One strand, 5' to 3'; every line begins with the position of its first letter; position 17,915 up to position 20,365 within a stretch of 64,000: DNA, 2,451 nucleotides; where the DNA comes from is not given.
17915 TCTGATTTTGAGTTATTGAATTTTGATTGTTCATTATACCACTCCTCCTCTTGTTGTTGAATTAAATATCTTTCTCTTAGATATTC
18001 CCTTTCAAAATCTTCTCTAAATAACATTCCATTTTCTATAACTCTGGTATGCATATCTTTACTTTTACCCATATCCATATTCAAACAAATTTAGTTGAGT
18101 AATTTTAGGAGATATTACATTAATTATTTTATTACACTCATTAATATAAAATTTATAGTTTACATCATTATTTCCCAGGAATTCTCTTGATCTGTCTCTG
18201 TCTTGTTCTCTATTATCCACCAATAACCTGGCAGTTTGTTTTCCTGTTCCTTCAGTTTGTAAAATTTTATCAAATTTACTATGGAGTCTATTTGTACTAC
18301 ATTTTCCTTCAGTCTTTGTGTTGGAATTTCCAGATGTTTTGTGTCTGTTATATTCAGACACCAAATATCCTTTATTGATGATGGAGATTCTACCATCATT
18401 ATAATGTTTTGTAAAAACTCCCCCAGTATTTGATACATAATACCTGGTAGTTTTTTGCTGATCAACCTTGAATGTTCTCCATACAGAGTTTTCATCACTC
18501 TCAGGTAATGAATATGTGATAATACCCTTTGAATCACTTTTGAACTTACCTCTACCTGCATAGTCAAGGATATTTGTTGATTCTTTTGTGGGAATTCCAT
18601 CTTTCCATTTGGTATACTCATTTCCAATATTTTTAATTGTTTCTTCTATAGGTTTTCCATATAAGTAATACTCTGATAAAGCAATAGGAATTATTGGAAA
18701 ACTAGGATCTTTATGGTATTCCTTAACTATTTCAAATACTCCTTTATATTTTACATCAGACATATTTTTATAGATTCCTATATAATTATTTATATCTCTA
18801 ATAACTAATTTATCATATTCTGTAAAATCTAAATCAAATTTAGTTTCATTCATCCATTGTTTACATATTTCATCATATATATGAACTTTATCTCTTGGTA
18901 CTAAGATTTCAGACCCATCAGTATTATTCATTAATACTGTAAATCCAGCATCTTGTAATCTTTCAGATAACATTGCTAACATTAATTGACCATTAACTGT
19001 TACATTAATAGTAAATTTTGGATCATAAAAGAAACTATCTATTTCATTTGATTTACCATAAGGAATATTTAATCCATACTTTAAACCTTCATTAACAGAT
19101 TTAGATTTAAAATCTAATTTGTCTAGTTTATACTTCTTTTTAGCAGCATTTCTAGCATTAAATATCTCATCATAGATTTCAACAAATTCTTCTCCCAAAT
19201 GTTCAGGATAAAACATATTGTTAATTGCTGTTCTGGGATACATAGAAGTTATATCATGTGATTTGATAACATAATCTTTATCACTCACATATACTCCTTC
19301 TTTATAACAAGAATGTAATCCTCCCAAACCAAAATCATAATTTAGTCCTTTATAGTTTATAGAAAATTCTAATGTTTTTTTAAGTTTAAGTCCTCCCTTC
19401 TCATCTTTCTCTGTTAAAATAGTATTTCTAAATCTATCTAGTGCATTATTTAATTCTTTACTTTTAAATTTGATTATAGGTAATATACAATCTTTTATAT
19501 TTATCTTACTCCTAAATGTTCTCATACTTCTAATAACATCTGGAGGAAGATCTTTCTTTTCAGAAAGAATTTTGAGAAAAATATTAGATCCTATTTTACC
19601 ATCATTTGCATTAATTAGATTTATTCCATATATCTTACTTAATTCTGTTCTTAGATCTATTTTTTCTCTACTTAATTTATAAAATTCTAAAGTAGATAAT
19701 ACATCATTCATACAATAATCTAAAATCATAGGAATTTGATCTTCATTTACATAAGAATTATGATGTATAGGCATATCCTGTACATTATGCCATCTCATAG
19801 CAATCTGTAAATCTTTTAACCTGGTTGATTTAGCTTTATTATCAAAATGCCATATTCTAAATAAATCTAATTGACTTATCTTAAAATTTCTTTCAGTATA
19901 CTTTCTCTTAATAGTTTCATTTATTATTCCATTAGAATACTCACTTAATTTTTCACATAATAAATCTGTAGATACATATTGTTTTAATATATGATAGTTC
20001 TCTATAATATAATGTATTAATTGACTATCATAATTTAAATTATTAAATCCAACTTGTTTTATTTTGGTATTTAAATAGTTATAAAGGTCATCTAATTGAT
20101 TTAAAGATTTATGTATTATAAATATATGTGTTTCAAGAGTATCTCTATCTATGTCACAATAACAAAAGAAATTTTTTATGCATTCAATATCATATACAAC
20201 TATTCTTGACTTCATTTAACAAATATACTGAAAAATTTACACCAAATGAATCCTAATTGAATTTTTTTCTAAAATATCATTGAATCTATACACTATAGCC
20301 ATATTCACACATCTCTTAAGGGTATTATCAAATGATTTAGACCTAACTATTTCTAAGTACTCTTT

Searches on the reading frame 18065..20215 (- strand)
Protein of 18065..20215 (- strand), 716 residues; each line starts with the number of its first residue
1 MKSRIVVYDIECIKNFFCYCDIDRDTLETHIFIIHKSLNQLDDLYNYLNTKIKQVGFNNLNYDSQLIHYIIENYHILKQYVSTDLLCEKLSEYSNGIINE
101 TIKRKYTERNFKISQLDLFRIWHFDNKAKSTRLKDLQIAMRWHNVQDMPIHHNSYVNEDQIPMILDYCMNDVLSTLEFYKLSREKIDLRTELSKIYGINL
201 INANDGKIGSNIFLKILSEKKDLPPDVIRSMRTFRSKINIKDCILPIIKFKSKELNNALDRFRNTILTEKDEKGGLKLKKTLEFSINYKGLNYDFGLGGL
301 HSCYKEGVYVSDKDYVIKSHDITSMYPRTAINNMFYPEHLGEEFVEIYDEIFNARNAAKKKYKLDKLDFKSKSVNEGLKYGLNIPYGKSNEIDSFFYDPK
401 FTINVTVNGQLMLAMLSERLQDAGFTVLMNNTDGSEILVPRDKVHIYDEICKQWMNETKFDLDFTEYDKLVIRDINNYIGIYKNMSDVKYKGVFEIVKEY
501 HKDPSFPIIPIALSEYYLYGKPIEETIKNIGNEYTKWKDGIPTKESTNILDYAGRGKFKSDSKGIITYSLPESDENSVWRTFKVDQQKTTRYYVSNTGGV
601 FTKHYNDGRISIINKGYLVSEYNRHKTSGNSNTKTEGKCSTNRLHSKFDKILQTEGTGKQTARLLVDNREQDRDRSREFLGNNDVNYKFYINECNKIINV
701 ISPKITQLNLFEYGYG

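Call 19: search_protein_families(library=phrogs, proteins=[window:18065-20215:-], max_evalue=0.001)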
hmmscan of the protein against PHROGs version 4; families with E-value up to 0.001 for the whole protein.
window:18065-20215:- (716 aa): 2 families
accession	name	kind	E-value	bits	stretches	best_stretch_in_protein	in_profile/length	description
phrog_1252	-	DNA, RNA and nucleotide metabolism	2e-139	467.2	1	2-702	51-652/663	DNA polymerase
phrog_18505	-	DNA, RNA and nucleotide metabolism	6.7e-36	125.2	1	335-701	7-343/349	DNA polymerase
